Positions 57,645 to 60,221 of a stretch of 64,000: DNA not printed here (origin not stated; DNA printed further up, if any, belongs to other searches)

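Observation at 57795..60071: Compact 758-aa Mrr-nuclease / STAND NTPase / helical-sensor protein: a candidate new single-gene antiviral STAND system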

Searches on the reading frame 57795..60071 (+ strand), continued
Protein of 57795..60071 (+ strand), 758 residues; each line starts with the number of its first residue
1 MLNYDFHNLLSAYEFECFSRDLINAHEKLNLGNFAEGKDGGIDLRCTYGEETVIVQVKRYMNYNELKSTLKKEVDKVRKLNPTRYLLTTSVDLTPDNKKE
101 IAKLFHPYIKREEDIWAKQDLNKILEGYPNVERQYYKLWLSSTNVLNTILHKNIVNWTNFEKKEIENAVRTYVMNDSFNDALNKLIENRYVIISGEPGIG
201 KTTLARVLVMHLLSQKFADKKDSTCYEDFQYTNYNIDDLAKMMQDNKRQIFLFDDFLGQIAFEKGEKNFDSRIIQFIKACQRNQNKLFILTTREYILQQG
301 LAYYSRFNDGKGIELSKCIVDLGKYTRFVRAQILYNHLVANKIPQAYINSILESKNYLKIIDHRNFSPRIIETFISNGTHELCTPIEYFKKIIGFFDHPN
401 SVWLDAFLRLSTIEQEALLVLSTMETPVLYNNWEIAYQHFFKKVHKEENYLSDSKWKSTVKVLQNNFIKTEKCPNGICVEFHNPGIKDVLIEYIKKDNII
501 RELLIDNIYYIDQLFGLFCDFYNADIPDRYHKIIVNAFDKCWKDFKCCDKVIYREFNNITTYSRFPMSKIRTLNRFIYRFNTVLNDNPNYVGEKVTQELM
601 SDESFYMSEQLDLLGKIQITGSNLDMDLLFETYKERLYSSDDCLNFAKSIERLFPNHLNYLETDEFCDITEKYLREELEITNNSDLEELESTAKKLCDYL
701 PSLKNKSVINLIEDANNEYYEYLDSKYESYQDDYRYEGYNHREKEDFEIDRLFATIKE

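Call 16: search_solved_structures(query=window:57795-60071:+, max_evalue=1, show_alignments=2)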
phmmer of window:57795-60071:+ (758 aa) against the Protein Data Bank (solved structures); distinct sequences matched with E-value up to 1: 11.
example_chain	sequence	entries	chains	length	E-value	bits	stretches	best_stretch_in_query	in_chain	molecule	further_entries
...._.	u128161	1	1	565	3.3e-05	25.8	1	117-314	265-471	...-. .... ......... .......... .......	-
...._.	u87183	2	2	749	0.047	15.4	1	130-221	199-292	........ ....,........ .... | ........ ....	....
6hz4_A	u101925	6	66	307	0.17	13.6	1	172-234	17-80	5-methylcytosine-specific restriction enzyme B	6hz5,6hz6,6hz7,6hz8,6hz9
4xgu_A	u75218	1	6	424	0.23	13.2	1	165-222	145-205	Putative pachytene checkpoint protein 2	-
8amz_J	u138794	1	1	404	0.29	12.8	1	161-275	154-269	AAA domain-containing protein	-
8tw7_4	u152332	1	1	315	0.37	12.5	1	189-220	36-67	Replication factor C subunit 4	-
8tw8_4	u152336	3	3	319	0.37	12.5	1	189-220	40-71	Replication factor C subunit 4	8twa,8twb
7sgz_B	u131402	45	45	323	0.37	12.5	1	189-220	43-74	Replication factor C subunit 4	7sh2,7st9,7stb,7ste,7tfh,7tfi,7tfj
1sxj_B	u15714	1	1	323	0.38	12.4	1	189-220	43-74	Activator 1 37 kDa subunit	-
7vf3_B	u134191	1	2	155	0.48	12.1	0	680-729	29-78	Uteroglobin,PB1m7 peptide,Uteroglobin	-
2l1l_B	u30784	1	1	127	0.91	11.2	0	282-343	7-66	Exportin-1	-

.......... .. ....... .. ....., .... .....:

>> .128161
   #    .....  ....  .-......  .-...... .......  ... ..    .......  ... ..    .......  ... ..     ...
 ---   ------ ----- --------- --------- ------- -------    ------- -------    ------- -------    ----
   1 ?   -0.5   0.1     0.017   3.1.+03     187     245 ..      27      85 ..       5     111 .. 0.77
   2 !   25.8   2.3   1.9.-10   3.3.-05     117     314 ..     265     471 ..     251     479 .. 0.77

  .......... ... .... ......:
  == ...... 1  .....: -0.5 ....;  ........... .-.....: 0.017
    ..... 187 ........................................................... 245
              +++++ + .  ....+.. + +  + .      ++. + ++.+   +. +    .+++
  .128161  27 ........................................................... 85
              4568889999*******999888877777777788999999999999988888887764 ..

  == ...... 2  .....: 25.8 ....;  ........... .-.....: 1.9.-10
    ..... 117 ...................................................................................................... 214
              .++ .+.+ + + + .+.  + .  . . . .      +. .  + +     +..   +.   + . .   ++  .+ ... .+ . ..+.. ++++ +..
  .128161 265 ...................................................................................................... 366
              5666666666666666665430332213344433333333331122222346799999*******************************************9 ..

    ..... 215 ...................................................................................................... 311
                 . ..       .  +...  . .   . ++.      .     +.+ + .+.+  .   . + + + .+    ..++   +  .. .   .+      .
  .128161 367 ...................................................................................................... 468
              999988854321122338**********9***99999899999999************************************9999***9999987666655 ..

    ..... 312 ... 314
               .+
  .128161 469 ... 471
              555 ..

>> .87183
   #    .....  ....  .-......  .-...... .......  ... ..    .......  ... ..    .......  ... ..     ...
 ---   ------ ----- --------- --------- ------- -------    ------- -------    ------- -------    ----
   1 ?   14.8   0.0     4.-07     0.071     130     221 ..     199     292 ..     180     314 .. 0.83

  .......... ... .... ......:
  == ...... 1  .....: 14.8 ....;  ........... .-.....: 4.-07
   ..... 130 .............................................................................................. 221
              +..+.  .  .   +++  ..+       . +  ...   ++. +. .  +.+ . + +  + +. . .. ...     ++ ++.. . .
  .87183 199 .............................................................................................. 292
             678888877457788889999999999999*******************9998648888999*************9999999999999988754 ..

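Call 21: find_encoding_contigs(protein=P0001, flank=10000, max_places=6)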
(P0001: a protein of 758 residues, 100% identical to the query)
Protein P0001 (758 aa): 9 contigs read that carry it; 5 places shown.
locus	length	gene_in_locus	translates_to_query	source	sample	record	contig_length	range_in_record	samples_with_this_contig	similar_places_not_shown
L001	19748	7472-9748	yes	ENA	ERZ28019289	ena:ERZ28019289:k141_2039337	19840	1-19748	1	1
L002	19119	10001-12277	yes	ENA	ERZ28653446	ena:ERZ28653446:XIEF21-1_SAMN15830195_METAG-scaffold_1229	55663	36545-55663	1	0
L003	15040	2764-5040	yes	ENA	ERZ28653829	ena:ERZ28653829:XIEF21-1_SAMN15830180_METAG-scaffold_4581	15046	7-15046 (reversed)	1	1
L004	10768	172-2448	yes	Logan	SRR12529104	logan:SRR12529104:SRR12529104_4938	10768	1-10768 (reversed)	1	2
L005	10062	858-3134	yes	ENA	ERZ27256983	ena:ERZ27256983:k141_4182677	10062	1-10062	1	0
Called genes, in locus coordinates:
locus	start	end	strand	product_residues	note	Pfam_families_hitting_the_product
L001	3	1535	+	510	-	?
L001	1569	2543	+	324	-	PF00535:Glycos_transf_2, PF10111:Glyco_tranf_2_2 (weak), PF13641:Glyco_tranf_2_3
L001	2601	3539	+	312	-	PF13506:Glyco_transf_21, PF13641:Glyco_tranf_2_3, PF00535:Glycos_transf_2, PF10111:Glyco_tranf_2_2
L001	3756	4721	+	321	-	PF12784:PDDEXK_2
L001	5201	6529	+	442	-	PF13175:AAA_15, PF02463:SMC_N (weak), PF13304:AAA_21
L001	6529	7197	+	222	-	PF13707:RloB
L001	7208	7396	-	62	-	-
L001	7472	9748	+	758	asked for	PF20720:nSTAND3, PF24883:NPHP3_N (weak)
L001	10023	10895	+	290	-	-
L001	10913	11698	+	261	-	PF05704:Caps_synth, PF12919:TcdA_TcdB (faint), PF04488:Gly_transf_sug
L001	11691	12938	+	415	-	PF14897:EpsG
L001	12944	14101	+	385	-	PF00534:Glycos_transf_1, PF13692:Glyco_trans_1_4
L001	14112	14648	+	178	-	PF00132:Hexapep, PF14602:Hexapep_2 (weak)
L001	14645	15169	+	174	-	PF25084:LbH_EIF2B (faint), PF00132:Hexapep, PF14602:Hexapep_2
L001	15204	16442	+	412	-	PF20706:GT4-conflict, PF00534:Glycos_transf_1, PF13692:Glyco_trans_1_4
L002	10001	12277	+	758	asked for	PF20720:nSTAND3, PF24883:NPHP3_N (weak)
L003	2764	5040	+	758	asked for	PF20720:nSTAND3, PF24883:NPHP3_N (weak)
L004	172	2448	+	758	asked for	PF20720:nSTAND3, PF24883:NPHP3_N (weak)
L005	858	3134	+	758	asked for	PF20720:nSTAND3, PF24883:NPHP3_N (weak)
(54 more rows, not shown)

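Call 22: find_encoding_contigs(protein=P0002, flank=10000, max_places=4)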
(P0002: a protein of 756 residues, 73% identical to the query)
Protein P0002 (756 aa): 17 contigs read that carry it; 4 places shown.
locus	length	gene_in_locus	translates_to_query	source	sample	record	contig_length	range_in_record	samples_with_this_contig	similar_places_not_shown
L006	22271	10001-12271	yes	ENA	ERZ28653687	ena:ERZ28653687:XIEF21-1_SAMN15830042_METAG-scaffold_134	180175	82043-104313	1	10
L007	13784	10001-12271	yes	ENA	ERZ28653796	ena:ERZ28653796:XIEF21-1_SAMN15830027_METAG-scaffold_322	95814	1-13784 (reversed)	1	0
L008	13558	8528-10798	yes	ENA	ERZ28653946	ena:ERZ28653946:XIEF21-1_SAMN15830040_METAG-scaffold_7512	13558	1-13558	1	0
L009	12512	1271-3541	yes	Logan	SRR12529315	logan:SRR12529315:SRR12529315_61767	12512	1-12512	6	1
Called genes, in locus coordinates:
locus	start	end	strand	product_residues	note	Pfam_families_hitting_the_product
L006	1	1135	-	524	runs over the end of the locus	PF13699:eCIS_core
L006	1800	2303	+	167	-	PF00258:Flavodoxin_1, PF12724:Flavodoxin_5 (faint)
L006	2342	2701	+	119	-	PF09633:DUF2023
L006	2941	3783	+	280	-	PF02563:Poly_export, PF22461:SLBB_2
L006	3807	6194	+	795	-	PF02706:Wzz (weak), PF13807:GNVR (weak), PF01656:CbiA (weak), PF09140:MipZ (weak), PF13614:AAA_31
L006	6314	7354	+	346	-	PF01073:3Beta_HSD, PF01370:Epimerase, PF02719:Polysacc_synt_2, PF04321:RmlD_sub_bind, PF07993:NAD_binding_4, PF16363:GDP_Man_Dehyd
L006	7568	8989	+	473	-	-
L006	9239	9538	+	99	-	PF13384:HTH_23 (weak), PF01047:MarR (weak), PF01381:HTH_3, PF13443:HTH_26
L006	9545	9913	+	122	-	-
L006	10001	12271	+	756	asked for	PF20720:nSTAND3, PF24883:NPHP3_N (faint)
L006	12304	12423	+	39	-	-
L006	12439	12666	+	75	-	-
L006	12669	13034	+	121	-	PF00132:Hexapep (faint)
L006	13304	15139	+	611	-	PF12838:Fer4_7 (weak), PF14697:Fer4_21 (weak), PF12797:Fer4_2 (weak), PF12837:Fer4_6 (weak), PF04432:FrhB_FdhB_C, PF00132:Hexapep, PF14602:Hexapep_2 (weak)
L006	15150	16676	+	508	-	PF01554:MatE (weak)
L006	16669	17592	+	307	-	PF00248:Aldo_ket_red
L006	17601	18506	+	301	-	-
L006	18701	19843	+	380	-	PF04230:PS_pyruv_trans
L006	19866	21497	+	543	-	-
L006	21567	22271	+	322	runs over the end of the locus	PF00535:Glycos_transf_2, PF10111:Glyco_tranf_2_2, PF13641:Glyco_tranf_2_3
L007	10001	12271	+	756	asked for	PF20720:nSTAND3, PF24883:NPHP3_N (faint)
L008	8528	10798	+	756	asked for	PF20720:nSTAND3, PF24883:NPHP3_N (faint)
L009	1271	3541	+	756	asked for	PF20720:nSTAND3, PF24883:NPHP3_N (faint)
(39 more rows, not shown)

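Call 23: find_encoding_contigs(protein=P0023, flank=8000, max_places=2)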
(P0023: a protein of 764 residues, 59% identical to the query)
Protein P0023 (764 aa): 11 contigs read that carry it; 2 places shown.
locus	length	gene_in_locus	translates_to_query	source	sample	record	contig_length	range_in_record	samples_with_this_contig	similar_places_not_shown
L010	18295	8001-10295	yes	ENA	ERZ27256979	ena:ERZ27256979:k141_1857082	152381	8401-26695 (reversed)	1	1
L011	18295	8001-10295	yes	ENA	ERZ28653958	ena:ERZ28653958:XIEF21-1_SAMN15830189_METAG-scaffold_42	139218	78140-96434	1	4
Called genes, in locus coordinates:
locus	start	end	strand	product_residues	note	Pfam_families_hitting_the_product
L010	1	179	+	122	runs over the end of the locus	PF05635:23S_rRNA_IVP, PF22296:bAvd (faint)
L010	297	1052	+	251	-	PF03721:UDPG_MGDP_dh_N (weak), PF00984:UDPG_MGDP_dh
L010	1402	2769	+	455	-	PF28123:DUF8370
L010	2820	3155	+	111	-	-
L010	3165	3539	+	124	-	-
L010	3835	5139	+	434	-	PF13304:AAA_21 (faint), PF13175:AAA_15 (weak)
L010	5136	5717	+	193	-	-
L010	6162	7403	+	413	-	-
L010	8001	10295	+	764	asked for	PF04471:Mrr_cat (faint), PF20720:nSTAND3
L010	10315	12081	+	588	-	PF02463:SMC_N (weak), PF13175:AAA_15, PF13476:AAA_23, PF13514:AAA_27 (weak), PF13555:AAA_29 (weak), PF13175:AAA_15 (weak), PF13304:AAA_21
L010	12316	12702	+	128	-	-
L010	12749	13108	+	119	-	PF22091:DUF6941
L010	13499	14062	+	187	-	PF24738:DUF7689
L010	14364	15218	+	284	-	PF01263:Aldose_epim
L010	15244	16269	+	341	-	PF00483:NTP_transferase, PF12804:NTP_transf_3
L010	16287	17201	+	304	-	PF00483:NTP_transferase, PF12804:NTP_transf_3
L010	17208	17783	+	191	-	PF00908:dTDP_sugar_isom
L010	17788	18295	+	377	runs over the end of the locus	PF00106:adh_short (faint), PF01073:3Beta_HSD, PF01370:Epimerase, PF02719:Polysacc_synt_2, PF07993:NAD_binding_4, PF16363:GDP_Man_Dehyd, PF01370:Epimerase, PF16363:GDP_Man_Dehyd, +2 more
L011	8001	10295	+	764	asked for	PF04471:Mrr_cat (faint), PF20720:nSTAND3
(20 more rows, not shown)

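Call 24: find_encoding_contigs(protein=P0036, flank=8000, max_places=2)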
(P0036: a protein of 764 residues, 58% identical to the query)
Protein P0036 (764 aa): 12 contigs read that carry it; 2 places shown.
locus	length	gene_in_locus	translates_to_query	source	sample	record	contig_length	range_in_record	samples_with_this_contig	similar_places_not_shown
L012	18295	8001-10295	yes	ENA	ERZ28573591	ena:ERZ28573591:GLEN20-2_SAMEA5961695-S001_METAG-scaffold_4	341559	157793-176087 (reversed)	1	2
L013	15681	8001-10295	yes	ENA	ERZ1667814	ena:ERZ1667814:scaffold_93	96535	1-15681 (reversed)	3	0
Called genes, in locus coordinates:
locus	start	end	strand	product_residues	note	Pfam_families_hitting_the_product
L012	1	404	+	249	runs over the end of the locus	PF21347:DUF3108_like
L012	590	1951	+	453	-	-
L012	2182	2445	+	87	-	PF01541:GIY-YIG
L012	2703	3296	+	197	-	PF04973:NMN_transporter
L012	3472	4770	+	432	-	PF01210:NAD_Gly3P_dh_N (faint), PF03721:UDPG_MGDP_dh_N, PF00984:UDPG_MGDP_dh, PF03720:UDPG_MGDP_dh_C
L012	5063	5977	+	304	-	PF00483:NTP_transferase, PF12804:NTP_transf_3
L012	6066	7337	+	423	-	PF13175:AAA_15 (weak), PF13304:AAA_21 (faint), PF13175:AAA_15 (weak)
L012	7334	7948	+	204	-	-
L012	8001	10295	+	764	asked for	PF04471:Mrr_cat (weak), PF24883:NPHP3_N (faint), PF20720:nSTAND3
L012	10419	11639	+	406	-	-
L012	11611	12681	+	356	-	-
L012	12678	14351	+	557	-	PF00149:Metallophos, PF12850:Metallophos_2 (faint)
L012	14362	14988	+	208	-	PF02511:Thy1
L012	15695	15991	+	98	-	PF24849:DUF7724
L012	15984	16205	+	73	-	PF24848:DUF7723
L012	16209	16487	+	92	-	PF13711:DUF4160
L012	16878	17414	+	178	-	PF13274:SocA_Panacea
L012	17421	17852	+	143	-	-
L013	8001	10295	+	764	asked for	PF04471:Mrr_cat (weak), PF24883:NPHP3_N (faint), PF20720:nSTAND3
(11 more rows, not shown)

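Call 25: find_encoding_contigs(protein=P0087, flank=8000, max_places=2)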
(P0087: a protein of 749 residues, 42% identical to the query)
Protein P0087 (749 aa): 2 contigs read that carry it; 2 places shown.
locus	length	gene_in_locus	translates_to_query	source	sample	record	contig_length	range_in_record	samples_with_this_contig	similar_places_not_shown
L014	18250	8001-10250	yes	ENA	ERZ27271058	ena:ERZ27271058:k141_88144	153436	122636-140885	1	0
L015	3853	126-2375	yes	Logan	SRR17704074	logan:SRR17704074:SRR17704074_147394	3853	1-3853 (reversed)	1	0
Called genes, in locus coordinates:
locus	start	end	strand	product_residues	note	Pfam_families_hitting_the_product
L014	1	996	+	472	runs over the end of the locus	PF01943:Polysacc_synt, PF13440:Polysacc_synt_3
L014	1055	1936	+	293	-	-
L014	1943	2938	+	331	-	PF01757:Acyl_transf_3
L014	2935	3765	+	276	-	PF00535:Glycos_transf_2, PF10111:Glyco_tranf_2_2, PF13641:Glyco_tranf_2_3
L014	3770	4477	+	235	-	PF00132:Hexapep, PF14602:Hexapep_2 (weak)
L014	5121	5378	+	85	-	-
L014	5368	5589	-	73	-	-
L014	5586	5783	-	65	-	-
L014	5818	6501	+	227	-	-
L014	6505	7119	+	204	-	-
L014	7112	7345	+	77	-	-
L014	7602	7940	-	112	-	-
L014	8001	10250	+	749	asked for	PF04471:Mrr_cat (weak), PF20720:nSTAND3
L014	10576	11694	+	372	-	PF01071:GARS_A (faint), PF02655:ATP-grasp_3, PF02786:CPSase_L_D2 (weak), PF07478:Dala_Dala_lig_C, PF13535:ATP-grasp_4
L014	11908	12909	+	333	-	PF01073:3Beta_HSD, PF01370:Epimerase, PF16363:GDP_Man_Dehyd, PF07993:NAD_binding_4 (weak)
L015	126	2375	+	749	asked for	PF04471:Mrr_cat (weak), PF20720:nSTAND3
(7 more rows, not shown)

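Call 26: find_encoding_contigs(protein=P0119, flank=8000, max_places=2)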
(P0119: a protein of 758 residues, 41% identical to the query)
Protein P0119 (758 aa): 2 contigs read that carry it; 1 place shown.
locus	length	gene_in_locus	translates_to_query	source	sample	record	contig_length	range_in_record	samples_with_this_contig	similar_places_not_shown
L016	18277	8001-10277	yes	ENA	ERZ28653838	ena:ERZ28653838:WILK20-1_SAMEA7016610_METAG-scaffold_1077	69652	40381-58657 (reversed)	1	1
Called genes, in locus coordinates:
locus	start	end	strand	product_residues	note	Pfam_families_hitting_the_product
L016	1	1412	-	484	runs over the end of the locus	PF01943:Polysacc_synt, PF13440:Polysacc_synt_3, PF03023:MurJ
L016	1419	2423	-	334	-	-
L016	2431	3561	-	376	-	PF00890:FAD_binding_2 (faint), PF12831:FAD_oxidored (faint), PF13450:NAD_binding_8, PF03275:GLF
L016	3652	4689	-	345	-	PF00251:Glyco_hydro_32N (weak), PF04041:Glyco_hydro_130 (faint), PF22847:Glyco_hydro_43_rel (weak)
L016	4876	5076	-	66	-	-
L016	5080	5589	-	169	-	-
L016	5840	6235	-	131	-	PF13366:PDDEXK_3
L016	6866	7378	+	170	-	PF02357:NusG (weak)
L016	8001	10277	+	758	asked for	PF20720:nSTAND3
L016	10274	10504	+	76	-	-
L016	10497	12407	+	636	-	PF01656:CbiA, PF10609:ParA, PF13614:AAA_31 (weak)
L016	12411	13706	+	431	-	-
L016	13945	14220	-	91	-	-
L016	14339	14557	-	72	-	PF20096:DUF6486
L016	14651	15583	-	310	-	PF13290:CHB_HEX_C_1, PF13287:Fn3_assoc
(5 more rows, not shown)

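Call 29: find_related_loci(query=A1, collection=genome_contigs, flank=10000)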
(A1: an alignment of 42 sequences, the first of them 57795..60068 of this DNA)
Query A1 (758 aa) in genome_contigs; peptide patterns used: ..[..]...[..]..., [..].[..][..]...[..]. (x = any residue, [..] = any of these).
600 stretches matched a pattern (row limit reached: there are more); 13 encode a relative of the query (tblastn E <= 1e-3); 13 distinct loci.
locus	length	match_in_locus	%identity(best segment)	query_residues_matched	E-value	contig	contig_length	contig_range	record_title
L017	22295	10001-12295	58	1-758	0e+0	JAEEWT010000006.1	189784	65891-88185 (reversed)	MAG: Prevotella sp. isolate Tb.RUG.501 NODE_112_length_189784_cov_6.732591, whole genome shotgun sequence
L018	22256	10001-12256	37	1-758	3e-120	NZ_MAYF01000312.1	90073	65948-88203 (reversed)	Chryseobacterium contaminans strain C-26 scaffold_5, whole genome shotgun sequence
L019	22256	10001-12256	37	1-757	4e-147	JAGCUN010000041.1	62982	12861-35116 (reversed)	MAG: Bacteroidales bacterium isolate RGIG10135 Yak_Rumen-4__c1850128, whole genome shotgun sequence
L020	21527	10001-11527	39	2-514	2e-102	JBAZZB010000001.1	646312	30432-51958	MAG: Patescibacteria group bacterium isolate SO_2017_GW1_96 NODE_66_length_646312_cov_1.892521_OW334_2017, whole genome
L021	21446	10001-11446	34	2-494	2e-87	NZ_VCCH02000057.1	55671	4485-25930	Mycobacterium sp. KBS0706 57, whole genome shotgun sequence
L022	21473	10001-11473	35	1-502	4e-83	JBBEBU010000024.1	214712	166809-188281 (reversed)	MAG: Idiomarina sp. isolate LejiaF_49_78 Lejia_F_85_length_214712_cov_47, whole genome shotgun sequence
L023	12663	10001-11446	33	1-493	3e-80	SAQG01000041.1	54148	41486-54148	MAG: Mesorhizobium sp. isolate N.Ca.IN.012.02.1 NODE_41_length_54148_cov_14.722367, whole genome shotgun sequence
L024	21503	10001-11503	31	10-513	7e-61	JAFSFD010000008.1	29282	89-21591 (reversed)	MAG: Akkermansia sp. isolate RGIG3086 Goat_Rectum-5__c112, whole genome shotgun sequence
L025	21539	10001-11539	26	3-528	2e-44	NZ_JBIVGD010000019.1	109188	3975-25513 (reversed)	Paenarthrobacter sp. NPDC089988 NPDC089988_182_D3.ctg-0019, whole genome shotgun sequence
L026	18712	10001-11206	34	10-421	7e-68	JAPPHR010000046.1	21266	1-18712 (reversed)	MAG: Rhodospirillales bacterium isolate RHO1_bin_88 NODE_4024_length_21266_cov_14.255716, whole genome shotgun sequence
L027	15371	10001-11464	32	1-492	1e-57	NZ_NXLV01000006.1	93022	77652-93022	Helicobacter brantae strain MIT 04-9366 _6_9302236.4555, whole genome shotgun sequence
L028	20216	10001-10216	37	147-219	2e-5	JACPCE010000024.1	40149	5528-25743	MAG: Candidatus Woesearchaeota archaeon isolate NC_groundwater_275_Ag_S-0.2um_29_9 S5_GD2017_2_S2_scaffold_2480, whole g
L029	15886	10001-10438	25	172-288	2e-5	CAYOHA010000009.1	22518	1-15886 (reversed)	MAG TPA_asm: uncultured Dehalococcoidales bacterium isolate binchicken_co376_250 genome assembly, contig: NODE_2078_leng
